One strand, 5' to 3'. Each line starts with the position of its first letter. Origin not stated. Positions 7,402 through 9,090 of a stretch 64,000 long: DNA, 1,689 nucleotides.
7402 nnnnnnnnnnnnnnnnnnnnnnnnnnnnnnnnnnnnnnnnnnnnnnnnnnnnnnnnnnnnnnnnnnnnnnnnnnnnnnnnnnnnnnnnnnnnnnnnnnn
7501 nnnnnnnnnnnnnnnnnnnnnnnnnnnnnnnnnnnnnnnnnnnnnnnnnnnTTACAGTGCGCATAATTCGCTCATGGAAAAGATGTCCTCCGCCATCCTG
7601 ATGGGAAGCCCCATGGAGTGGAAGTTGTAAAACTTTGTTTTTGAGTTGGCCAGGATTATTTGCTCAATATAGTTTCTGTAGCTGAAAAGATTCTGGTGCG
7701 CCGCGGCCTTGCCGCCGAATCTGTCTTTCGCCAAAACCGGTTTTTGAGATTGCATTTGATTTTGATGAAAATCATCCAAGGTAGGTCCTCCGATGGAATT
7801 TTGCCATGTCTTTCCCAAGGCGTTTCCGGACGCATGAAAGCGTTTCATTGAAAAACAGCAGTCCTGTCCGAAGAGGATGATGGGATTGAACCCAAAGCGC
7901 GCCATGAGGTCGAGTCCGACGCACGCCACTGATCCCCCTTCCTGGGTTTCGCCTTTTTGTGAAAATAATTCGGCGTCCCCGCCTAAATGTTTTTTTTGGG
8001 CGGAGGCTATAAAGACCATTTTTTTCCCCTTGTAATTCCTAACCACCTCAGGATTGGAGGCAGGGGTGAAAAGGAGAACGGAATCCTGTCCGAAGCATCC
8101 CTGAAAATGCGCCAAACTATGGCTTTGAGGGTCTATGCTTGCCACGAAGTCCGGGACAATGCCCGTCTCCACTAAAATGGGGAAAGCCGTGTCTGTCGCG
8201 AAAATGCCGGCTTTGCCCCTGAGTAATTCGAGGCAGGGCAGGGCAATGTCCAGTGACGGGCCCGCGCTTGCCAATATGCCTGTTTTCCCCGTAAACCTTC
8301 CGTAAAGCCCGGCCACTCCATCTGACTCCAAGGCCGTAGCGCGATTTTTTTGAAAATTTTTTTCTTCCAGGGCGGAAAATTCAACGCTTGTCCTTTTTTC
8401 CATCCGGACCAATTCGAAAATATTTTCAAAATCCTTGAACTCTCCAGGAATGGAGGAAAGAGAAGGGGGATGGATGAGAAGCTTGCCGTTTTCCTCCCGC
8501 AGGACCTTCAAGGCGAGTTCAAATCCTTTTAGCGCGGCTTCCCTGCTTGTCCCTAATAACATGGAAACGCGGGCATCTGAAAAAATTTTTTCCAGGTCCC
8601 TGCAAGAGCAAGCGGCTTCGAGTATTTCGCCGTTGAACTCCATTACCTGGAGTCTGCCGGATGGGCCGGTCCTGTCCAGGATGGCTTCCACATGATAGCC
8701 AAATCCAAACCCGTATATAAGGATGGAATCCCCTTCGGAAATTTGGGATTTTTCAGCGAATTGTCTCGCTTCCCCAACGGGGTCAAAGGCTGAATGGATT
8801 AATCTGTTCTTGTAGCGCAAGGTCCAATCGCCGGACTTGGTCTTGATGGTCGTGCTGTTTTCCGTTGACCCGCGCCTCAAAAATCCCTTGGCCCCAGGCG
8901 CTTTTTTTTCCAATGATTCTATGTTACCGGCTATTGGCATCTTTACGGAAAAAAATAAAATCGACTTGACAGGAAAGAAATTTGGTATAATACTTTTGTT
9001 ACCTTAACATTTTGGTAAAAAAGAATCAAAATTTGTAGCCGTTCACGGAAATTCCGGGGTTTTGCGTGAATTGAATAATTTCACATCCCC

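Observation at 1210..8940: Modification cluster: YkgJ-like, ATP-grasp, radical SAM/SPASM, GT-like, GT2, FAD oxidoreductase and Maf/DUF115-like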

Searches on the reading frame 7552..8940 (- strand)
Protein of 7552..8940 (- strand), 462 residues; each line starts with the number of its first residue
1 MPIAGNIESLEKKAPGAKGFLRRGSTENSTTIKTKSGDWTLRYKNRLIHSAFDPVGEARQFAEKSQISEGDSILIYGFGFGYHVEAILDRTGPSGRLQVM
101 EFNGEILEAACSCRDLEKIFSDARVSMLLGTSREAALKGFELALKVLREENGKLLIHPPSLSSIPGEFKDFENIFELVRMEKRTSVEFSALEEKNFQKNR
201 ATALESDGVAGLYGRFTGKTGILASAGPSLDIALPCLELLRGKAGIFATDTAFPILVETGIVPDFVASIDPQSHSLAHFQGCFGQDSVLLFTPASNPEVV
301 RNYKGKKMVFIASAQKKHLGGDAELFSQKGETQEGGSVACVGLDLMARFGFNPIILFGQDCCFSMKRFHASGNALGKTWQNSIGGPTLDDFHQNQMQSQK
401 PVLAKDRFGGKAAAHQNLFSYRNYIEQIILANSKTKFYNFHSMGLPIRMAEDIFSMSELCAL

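Call 3: search_protein_families(library=pfam, proteins=[window:7552-8940:-], max_evalue=0.01)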
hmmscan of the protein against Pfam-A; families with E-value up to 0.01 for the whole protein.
window:7552-8940:- (462 aa): 2 families
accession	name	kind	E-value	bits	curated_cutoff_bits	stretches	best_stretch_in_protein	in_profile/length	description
PF01973.23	MptE-like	-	3.1e-38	131.7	34.6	1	195-364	2-169/171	6-hydroxymethylpterin diphosphokinase MptE-like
PF20157.4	Maf_flag10_N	-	0.00022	21.2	23.5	1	45-123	85-164/228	Glycosyltransferase Maf N-terminal domain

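Call 4: search_protein_families(library=ncbifam, proteins=[window:7552-8940:-], max_evalue=0.01)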
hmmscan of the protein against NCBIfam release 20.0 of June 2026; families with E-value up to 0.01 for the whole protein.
window:7552-8940:- (462 aa): 1 family
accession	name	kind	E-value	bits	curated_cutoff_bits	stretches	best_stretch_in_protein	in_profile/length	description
NF050051.1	FlagModPseD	domain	8.9e-20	70.8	670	1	218-444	227-447/640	flagellin modification protein PseD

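Call 8: find_encoding_contigs(protein=window:7552-8940:-, flank=10000, max_places=6)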
Protein window:7552-8940:- (462 aa): no gene with exactly this product is on record in the collection.

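Call 21: search_solved_structures(query=window:7552-8940:-, max_evalue=0.01, show_alignments=1)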
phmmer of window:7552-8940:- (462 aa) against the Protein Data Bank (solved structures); distinct sequences matched with E-value up to 0.01: 1.
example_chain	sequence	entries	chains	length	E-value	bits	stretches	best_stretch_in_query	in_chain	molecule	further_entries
5mu5_A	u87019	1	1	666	0.00033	22.7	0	223-372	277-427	Uncharacterized protein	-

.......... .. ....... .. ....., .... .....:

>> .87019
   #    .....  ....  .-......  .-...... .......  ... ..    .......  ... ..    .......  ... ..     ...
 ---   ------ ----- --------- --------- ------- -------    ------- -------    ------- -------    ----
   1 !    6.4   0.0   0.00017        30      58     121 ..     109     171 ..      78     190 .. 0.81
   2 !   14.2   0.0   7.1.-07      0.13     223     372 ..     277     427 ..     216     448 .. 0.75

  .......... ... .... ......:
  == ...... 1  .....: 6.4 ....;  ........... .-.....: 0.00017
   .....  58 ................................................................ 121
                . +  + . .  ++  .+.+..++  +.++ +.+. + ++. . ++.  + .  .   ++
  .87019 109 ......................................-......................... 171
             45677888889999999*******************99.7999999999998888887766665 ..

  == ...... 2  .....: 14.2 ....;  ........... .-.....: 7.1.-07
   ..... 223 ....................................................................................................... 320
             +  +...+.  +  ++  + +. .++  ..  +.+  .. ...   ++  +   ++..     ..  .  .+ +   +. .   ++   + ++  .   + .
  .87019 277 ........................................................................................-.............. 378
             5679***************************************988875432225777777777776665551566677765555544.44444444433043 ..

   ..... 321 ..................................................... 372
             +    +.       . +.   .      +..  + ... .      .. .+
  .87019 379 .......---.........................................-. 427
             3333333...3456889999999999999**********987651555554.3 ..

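Call 48: find_homologous_proteins(query=window:7552-8940:-, max_evalue=0.00001)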
Query window:7552-8940:- (462 aa): 233 proteins with E <= 0.00001 among 8000 candidates; the best 120 are listed.
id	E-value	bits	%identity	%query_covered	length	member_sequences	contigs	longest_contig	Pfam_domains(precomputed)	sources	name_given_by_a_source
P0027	3.0e-269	911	91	96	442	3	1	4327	PF01973.24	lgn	-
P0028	2.2e-236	803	78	100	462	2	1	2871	PF01973.24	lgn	-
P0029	1.2e-170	586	57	98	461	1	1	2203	PF01973.24,PF20157.5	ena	-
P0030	1.5e-165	569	57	99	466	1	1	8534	PF01973.24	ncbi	-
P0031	8.2e-90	320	38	99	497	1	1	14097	PF01973.24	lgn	-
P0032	3.9e-85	304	38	94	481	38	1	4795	PF01973.24,PF20157.5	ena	-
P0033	1.2e-84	303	37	95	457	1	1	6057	PF01973.24,PF20157.5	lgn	-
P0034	2.2e-84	302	38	98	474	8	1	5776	PF01973.24,PF20157.5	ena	-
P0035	3.1e-83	298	38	98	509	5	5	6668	PF01973.24,PF20157.5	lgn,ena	-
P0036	3.2e-81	291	37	98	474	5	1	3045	PF01973.24,PF20157.5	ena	-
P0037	6.8e-81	290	37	98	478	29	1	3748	PF01973.24,PF20157.5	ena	-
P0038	4.1e-80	288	36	98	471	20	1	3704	PF01973.24,PF20157.5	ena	-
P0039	1.5e-79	286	35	98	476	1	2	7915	PF01973.24,PF20157.5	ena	-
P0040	2.8e-79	285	36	98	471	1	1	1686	PF01973.24,PF20157.5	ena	-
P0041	6.2e-79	284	35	98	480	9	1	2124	PF01973.24,PF20157.5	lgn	-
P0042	8.6e-78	280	35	98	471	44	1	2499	PF01973.24,PF20157.5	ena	-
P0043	1.4e-76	276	35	95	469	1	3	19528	PF01973.24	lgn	-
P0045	3.0e-76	275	37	93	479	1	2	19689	PF01973.24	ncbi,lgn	ncbi:MAG: motility associated factor glycosyltransferase family protein [Nitrospinaceae bacterium]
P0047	3.8e-73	265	35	98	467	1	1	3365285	PF01973.24,PF20157.5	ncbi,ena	-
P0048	6.7e-72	261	35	98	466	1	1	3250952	PF01973.24,PF20157.5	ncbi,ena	-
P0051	8.9e-66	241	34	98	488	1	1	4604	PF01973.24,PF20157.5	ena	-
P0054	1.4e-45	174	34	75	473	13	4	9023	PF01973.24,PF20157.5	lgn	-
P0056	2.5e-42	163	34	88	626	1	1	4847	PF01973.24,PF20157.5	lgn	-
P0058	8.4e-41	158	31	69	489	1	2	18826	PF01973.24,PF20157.5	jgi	-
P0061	1.6e-38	151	30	82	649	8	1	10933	PF01973.24,PF20157.5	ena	-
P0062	9.1e-38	148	28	80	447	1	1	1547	PF01973.24,PF20157.5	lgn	-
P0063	1.3e-37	148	29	85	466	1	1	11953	PF01973.24,PF20157.5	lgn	-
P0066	1.8e-33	134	29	97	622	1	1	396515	PF01973.24,PF20157.5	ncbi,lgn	-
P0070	3.8e-31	126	28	91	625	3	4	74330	PF01973.24,PF20157.5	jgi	-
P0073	7.8e-31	125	27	80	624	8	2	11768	PF01973.24,PF20157.5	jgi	jgi:hypothetical protein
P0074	1.3e-30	125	28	90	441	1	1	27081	PF01973.24,PF20157.5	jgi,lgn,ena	-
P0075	3.3e-30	123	28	92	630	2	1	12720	PF01973.24,PF20157.5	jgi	jgi:hypothetical protein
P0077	8.7e-30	122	27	78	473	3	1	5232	PF01973.24,PF20157.5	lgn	-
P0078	1.0e-29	122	29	85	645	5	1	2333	PF01973.24,PF20157.5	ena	-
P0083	6.4e-28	116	30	74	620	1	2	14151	PF01973.24,PF20157.5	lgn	-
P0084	7.5e-28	116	28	92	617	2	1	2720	PF01973.24,PF20157.5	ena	-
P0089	4.3e-27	113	27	95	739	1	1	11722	PF01973.24,PF20157.5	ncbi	-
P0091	2.3e-26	111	29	77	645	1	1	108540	PF01973.24,PF20157.5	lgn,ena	-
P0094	4.2e-26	110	28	73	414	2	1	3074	PF01973.24,PF20157.5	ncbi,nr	ncbi:MAG TPA: 6-hydroxymethylpterin diphosphokinase MptE-like protein, partial [Tepidisphaeraceae ba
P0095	4.5e-26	110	26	85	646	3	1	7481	PF01973.24,PF20157.5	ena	-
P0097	8.7e-26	109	27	87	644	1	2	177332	PF01973.24,PF20157.5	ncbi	-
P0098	1.0e-25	109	27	85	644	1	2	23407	PF01973.24,PF20157.5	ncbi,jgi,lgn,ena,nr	ncbi:MAG TPA: 6-hydroxymethylpterin diphosphokinase MptE-like protein [Phycisphaerae bacterium]|nr:6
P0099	4.8e-25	106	28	89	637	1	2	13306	PF01973.24,PF20157.5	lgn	-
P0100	5.0e-25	106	27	87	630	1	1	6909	PF01973.24,PF20157.5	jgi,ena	-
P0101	7.5e-25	106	25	87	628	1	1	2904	PF01973.24,PF20157.5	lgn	-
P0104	1.1e-24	105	26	87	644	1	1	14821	PF01973.24,PF20157.5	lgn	-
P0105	1.8e-24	104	26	95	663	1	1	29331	PF01973.24,PF20157.5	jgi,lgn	jgi:hypothetical protein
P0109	4.2e-23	100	24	88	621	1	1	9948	PF01973.24,PF20157.5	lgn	-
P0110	4.3e-23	100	27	82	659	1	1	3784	PF01973.24,PF20157.5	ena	-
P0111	5.6e-23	99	25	90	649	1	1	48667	PF01973.24,PF20157.5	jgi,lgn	jgi:hypothetical protein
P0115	2.1e-22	98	27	82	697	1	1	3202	PF01973.24,PF20157.5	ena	-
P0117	2.5e-22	97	25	93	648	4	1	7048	PF01973.24,PF20157.5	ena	-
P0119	2.8e-22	97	28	89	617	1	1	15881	PF01973.24,PF20157.5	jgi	-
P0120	3.4e-22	97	27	80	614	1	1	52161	PF01973.24,PF20157.5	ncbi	ncbi:MAG: 6-hydroxymethylpterin diphosphokinase MptE-like protein [Candidatus Omnitrophota bacterium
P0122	4.8e-22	96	29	85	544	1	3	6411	PF01973.24,PF20157.5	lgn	-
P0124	6.8e-22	96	28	87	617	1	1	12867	PF01973.24,PF20157.5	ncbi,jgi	-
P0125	1.3e-21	95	26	93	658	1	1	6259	PF01973.24,PF20157.5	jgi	jgi:hypothetical protein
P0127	2.0e-21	94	25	90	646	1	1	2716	PF01973.24,PF20157.5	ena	-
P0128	3.3e-21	94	26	87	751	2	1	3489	PF01973.24,PF20157.5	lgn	-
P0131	1.1e-20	92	25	93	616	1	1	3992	PF01973.24,PF20157.5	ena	-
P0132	1.7e-20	91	28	88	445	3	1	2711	PF01973.24,PF20157.5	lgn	-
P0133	2.0e-20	91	27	80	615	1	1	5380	PF01973.24,PF20157.5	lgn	-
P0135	4.6e-20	90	28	74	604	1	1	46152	PF01973.24,PF20157.5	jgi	-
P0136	5.3e-20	90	25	86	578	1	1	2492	PF01973.24,PF20157.5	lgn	-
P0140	2.2e-19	88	26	87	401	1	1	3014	PF01973.24,PF20157.5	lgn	-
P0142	2.8e-19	87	24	88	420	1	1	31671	PF01973.24,PF20157.5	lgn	-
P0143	2.9e-19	87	26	75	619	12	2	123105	PF01973.24,PF20157.5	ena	-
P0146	5.1e-19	86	26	82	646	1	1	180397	PF01973.24,PF20157.5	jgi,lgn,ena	-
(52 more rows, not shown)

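Call 49: find_encoding_contigs(protein=P0030, flank=10000, max_places=1)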
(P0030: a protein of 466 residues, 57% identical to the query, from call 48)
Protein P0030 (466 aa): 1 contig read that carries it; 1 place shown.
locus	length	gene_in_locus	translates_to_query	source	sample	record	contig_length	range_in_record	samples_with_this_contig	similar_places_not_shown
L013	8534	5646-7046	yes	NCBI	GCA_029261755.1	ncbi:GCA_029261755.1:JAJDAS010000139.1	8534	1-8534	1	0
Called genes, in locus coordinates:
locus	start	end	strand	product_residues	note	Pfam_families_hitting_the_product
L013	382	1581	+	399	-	PF00248:Aldo_ket_red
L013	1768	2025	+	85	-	-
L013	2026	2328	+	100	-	-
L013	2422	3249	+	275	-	PF01209:Ubie_methyltran, PF13489:Methyltransf_23 (weak), PF13649:Methyltransf_25, PF13847:Methyltransf_31, PF08241:Methyltransf_11, PF08242:Methyltransf_12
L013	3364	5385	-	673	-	PF13675:PilJ (weak), PF11845:Tll0287-like, PF00015:MCPsignal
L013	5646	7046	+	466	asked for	PF01973:MptE-like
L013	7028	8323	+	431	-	PF01593:Amino_oxidase, PF13450:NAD_binding_8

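Call 50: find_encoding_contigs(protein=P0047, flank=10000, max_places=1)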
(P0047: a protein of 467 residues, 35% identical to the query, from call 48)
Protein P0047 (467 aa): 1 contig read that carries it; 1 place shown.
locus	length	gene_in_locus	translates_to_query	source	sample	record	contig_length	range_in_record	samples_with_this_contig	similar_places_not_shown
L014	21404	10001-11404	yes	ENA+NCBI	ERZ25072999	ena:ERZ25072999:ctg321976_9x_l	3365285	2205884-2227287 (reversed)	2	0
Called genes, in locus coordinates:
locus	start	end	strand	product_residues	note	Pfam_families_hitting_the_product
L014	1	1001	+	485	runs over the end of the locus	PF08323:Glyco_transf_5, PF20706:GT4-conflict (faint), PF00534:Glycos_transf_1, PF13692:Glyco_trans_1_4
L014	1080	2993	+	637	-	PF01590:GAF, PF13185:GAF_2, PF13492:GAF_3, PF01590:GAF, PF13185:GAF_2 (weak), PF13492:GAF_3 (weak), PF00512:HisKA, PF02518:HATPase_c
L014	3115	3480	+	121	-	PF00072:Response_reg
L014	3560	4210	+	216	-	PF01712:dNK, PF02223:Thymidylate_kin, PF13238:AAA_18 (faint)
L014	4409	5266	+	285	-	PF02548:Pantoate_transf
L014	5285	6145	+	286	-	PF02569:Pantoate_ligase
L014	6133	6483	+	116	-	PF02261:Asp_decarbox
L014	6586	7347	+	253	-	PF12895:ANAPC3, PF00515:TPR_1 (weak), PF07719:TPR_2 (weak), PF13432:TPR_16, PF21033:RMD1-3 (weak), PF14559:TPR_19, PF14561:TPR_20, PF13424:TPR_12, +9 more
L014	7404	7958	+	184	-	PF12844:HTH_19 (faint), PF01381:HTH_3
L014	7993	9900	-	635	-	PF02518:HATPase_c, PF13589:HATPase_c_3, PF01119:DNA_mis_repair, PF08676:MutL_C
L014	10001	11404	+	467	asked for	PF20157:Maf_flag10_N (weak), PF01973:MptE-like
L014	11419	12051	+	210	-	PF00515:TPR_1 (weak), PF07719:TPR_2 (faint), PF13432:TPR_16, PF13414:TPR_11 (faint), PF13428:TPR_14 (faint), PF14559:TPR_19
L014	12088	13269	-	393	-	PF01612:DNA_pol_A_exo1, PF00570:HRDC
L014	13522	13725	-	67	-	-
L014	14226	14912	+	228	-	PF00814:TsaD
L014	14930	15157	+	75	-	-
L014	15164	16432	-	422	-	PF00890:FAD_binding_2 (faint), PF01266:DAO (faint), PF01494:FAD_binding_3, PF04820:Trp_halogenase (faint), PF12831:FAD_oxidored (weak), PF07992:Pyr_redox_2 (faint)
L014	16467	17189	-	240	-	PF01209:Ubie_methyltran, PF13847:Methyltransf_31, PF08241:Methyltransf_11, PF13649:Methyltransf_25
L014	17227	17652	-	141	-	PF04186:FxsA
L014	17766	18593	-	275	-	-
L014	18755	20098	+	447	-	PF04055:Radical_SAM, PF13186:SPASM, PF08369:PCP_red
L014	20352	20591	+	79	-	PF16762:RHH_6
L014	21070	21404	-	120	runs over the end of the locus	-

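Call 51: find_encoding_contigs(protein=P0045, flank=10000, max_places=1)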
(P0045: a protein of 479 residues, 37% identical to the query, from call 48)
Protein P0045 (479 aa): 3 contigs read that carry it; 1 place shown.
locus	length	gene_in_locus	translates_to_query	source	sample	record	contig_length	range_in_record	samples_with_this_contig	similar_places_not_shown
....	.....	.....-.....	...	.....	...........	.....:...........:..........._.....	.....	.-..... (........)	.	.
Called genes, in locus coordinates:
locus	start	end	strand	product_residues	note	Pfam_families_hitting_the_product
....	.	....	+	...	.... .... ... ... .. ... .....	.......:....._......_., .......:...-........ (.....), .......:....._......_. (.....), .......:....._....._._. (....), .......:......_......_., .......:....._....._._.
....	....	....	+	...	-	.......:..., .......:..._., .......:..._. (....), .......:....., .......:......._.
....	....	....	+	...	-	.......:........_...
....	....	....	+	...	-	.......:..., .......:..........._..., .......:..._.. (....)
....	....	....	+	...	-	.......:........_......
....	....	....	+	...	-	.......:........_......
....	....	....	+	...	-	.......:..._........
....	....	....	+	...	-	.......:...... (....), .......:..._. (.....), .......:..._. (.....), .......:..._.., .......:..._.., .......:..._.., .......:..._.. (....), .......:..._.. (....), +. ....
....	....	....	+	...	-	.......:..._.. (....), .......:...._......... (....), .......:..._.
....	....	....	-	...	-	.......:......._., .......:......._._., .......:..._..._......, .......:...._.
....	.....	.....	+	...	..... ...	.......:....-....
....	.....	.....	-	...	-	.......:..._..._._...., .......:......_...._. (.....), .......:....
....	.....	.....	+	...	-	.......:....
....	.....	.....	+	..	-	-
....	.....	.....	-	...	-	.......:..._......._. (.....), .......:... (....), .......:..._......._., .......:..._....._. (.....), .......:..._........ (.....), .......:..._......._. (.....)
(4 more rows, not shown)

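Call 79: predict_structure(alignment_id=A4)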
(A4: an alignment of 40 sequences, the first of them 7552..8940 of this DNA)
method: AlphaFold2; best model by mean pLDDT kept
length: 462 residues; sequences in the alignment: 40
mean_pLDDT: 91.7   pTM: 0.78
mean pLDDT of the five models: 91.7, 91.7, 91.6, 91.6, 90.5
residues with pLDDT >= 90: 340; 70-90: 110; 50-70: 12; < 50: 0
segments of 3 or more residues with pLDDT < 50: none
pLDDT, mean of each block of 10 residues (from residue 1): 90 92 76 97 95 97 94 96 98 97 95 96 96 91 88 92 90 81 74 93 97 97 97 94 95 96 96 92 96 96 97 83 91 83 97 97 93 87 77 89 88 89 92 95 90 88 80
secondary structure, 60 per line:
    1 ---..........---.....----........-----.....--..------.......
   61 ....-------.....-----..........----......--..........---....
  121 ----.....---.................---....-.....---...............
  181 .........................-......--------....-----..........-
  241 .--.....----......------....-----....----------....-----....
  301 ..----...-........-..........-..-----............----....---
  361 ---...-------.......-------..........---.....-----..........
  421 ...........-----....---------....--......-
elements in order: H4-13 H17-21 E29-33 E39-43 H54-64 E72-76 H82-91 E96-101 H104-113 H117-120 E125-129 H133-149 E153-156 H158-162 H166-205 H209-212 E221-224 H230-239 E244-248 H253-258 E265-268 H274-277 E288-291 H297-302 E307-309 H313-318 H320-329 H338-349 E354-357 H374-380 H388-397 E401-405 E411-415 H416-431 E437-440 E450-453 H456-461
